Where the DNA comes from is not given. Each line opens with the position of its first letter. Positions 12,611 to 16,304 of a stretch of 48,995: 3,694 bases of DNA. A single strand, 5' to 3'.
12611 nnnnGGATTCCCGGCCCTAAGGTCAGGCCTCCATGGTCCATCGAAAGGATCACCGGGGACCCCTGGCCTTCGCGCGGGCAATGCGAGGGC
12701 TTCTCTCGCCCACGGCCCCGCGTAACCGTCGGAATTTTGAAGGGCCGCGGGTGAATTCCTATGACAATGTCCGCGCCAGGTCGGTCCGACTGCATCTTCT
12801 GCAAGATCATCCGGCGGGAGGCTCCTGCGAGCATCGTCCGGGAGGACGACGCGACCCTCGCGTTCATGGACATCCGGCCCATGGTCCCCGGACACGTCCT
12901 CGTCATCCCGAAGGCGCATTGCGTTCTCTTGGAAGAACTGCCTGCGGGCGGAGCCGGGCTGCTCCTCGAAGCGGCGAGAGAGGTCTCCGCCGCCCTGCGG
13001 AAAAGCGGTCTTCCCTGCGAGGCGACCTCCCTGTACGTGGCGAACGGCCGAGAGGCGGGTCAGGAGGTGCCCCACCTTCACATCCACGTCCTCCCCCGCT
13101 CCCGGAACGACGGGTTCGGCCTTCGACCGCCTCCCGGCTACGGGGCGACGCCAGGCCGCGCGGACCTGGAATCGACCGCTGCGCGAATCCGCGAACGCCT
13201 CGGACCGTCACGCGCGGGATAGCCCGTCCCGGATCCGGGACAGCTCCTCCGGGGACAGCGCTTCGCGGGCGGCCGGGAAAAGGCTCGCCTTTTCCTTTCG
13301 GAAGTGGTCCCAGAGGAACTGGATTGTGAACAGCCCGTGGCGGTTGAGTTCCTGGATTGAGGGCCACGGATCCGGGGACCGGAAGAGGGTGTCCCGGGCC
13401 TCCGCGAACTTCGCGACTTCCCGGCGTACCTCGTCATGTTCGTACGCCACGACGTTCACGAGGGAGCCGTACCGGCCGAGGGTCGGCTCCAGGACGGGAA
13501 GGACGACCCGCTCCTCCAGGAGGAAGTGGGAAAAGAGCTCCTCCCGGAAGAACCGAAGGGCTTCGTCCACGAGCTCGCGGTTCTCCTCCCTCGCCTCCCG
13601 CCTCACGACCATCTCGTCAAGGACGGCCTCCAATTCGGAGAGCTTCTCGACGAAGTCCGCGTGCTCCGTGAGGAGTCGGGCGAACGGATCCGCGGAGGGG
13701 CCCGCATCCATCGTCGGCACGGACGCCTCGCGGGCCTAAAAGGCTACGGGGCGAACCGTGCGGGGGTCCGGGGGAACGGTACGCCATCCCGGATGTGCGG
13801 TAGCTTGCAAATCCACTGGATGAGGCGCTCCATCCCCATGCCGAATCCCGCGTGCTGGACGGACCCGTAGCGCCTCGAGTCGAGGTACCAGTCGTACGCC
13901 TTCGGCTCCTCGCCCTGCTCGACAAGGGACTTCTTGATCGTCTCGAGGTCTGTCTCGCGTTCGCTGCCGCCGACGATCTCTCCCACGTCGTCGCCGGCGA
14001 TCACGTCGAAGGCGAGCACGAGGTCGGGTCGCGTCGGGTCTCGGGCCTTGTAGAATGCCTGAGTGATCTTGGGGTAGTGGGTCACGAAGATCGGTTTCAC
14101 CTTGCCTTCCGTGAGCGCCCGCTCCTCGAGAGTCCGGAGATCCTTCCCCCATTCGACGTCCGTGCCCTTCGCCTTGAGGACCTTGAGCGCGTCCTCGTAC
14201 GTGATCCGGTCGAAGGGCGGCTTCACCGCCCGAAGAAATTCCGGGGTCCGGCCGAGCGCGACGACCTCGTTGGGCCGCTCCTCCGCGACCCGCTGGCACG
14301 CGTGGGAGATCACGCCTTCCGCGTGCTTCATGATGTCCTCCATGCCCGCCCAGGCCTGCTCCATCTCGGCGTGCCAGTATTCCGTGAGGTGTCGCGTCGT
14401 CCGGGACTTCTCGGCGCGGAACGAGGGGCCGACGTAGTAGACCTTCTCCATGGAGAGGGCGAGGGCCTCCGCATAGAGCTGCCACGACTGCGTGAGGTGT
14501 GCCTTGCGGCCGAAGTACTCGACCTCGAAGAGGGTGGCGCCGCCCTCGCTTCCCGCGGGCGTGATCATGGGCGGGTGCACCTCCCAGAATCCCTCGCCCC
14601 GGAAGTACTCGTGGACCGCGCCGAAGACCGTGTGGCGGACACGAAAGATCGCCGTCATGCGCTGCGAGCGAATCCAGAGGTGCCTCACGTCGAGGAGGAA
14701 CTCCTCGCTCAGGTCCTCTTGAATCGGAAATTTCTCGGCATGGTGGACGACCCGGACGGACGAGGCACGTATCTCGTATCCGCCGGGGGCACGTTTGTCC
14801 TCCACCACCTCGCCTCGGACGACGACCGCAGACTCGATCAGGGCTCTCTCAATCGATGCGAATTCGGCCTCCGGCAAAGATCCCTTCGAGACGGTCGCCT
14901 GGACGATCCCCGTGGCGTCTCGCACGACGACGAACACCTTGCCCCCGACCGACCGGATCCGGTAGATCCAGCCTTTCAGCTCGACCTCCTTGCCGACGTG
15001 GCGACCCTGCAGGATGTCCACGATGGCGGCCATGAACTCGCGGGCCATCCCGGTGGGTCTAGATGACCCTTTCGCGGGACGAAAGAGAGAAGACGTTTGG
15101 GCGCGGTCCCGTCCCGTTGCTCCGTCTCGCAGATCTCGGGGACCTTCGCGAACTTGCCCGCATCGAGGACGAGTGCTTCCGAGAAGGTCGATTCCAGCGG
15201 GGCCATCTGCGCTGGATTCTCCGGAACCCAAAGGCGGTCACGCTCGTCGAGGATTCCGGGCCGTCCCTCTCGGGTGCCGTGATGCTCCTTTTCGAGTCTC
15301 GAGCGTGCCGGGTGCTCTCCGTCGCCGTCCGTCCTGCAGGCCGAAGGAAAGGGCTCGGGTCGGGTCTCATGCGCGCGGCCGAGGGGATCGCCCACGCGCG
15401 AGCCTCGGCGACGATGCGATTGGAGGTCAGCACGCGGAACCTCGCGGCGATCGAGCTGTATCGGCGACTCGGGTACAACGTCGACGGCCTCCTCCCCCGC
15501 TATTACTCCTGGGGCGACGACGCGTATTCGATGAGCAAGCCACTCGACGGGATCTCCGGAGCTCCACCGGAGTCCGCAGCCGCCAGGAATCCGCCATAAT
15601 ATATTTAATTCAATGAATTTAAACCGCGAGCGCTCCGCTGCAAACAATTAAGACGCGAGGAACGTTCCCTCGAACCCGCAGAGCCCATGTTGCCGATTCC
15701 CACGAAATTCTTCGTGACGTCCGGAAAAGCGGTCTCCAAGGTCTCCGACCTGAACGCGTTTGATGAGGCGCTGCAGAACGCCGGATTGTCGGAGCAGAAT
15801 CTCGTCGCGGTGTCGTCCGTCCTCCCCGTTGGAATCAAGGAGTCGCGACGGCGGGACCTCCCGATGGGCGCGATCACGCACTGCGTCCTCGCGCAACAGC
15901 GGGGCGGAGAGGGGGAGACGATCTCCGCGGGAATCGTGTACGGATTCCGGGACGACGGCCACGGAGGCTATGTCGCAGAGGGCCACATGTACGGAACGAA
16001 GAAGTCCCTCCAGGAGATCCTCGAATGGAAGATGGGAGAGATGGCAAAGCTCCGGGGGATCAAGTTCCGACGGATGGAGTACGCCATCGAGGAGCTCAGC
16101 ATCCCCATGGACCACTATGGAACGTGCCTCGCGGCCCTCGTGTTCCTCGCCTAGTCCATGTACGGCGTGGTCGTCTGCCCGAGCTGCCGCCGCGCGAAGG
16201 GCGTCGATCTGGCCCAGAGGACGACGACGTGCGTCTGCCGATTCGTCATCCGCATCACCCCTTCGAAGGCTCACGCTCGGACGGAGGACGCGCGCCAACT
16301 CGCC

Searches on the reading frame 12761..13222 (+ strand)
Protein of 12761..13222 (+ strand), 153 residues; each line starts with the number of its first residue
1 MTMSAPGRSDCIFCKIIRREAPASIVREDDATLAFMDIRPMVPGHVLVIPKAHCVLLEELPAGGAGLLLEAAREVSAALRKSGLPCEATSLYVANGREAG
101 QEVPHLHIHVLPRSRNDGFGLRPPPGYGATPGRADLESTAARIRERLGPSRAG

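Call 45: search_protein_families(library=pfam, proteins=[window:12761-13222:+], max_evalue=0.0001)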
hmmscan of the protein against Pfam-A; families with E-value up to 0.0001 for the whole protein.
window:12761-13222:+ (153 aa): 2 families
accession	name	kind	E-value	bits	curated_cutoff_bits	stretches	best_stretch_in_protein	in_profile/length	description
PF01230.28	HIT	-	3.2e-24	85.9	21.5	1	18-115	1-97/98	HIT domain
PF11969.13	DcpS_C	-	3.1e-14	53.9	24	1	11-112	2-101/114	Scavenger mRNA decapping enzyme C-term binding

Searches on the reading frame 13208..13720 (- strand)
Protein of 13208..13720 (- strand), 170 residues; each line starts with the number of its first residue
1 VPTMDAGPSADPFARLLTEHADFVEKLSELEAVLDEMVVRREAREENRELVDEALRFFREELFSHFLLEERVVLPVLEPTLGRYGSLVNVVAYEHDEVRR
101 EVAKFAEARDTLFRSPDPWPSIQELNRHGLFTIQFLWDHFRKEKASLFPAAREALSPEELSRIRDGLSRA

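Call 45: search_protein_families(library=pfam, proteins=[window:13208-13720:-], max_evalue=0.0001)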
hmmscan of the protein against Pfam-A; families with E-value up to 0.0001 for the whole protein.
window:13208-13720:- (170 aa): 1 family
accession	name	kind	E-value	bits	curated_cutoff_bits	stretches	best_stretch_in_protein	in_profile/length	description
PF01814.28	Hemerythrin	-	1e-15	58.8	25.3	1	12-151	2-127/127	Hemerythrin HHE cation binding domain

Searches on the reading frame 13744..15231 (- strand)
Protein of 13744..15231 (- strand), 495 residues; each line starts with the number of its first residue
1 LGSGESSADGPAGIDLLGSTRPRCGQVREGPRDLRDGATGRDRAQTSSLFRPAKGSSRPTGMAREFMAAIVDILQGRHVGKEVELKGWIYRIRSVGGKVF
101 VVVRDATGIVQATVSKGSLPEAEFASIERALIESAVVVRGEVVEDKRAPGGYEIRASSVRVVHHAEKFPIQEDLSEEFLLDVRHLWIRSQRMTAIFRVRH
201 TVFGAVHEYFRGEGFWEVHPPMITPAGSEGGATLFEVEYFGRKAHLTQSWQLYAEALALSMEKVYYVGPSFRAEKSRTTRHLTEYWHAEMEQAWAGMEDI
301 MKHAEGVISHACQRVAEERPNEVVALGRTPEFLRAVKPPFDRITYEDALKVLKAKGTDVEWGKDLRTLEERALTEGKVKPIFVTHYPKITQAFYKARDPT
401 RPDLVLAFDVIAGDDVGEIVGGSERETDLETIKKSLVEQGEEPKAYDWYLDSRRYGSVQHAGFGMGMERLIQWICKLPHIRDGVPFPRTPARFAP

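Call 9: search_protein_families(library=pfam, proteins=[window:13744-15231:-], max_evalue=0.0001)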
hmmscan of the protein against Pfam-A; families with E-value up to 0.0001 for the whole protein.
window:13744-15231:- (495 aa): 2 families
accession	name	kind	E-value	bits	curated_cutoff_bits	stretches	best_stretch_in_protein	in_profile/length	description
PF00152.25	tRNA-synt_2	-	1.3e-73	248.2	25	1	176-489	2-307/308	tRNA synthetases class II (D, K and N)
PF01336.31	tRNA_anti-codon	-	2.7e-13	50.1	27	1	83-162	1-75/75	OB-fold nucleic acid binding domain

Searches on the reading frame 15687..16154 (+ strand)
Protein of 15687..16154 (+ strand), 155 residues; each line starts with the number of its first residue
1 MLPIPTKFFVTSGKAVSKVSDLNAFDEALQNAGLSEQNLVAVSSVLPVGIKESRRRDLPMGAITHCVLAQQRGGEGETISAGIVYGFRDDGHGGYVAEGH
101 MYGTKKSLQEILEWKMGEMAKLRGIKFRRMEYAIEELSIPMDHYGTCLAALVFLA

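Call 45: search_protein_families(library=pfam, proteins=[window:15687-16154:+], max_evalue=0.0001)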
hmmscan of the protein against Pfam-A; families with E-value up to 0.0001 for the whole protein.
window:15687-16154:+ (155 aa): 1 family
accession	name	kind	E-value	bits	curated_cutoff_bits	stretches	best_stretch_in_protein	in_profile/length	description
PF01862.21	PvlArgDC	-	1.1e-38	133.1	22.7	1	4-153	1-160/161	Pyruvoyl-dependent arginine decarboxylase (PvlArgDC)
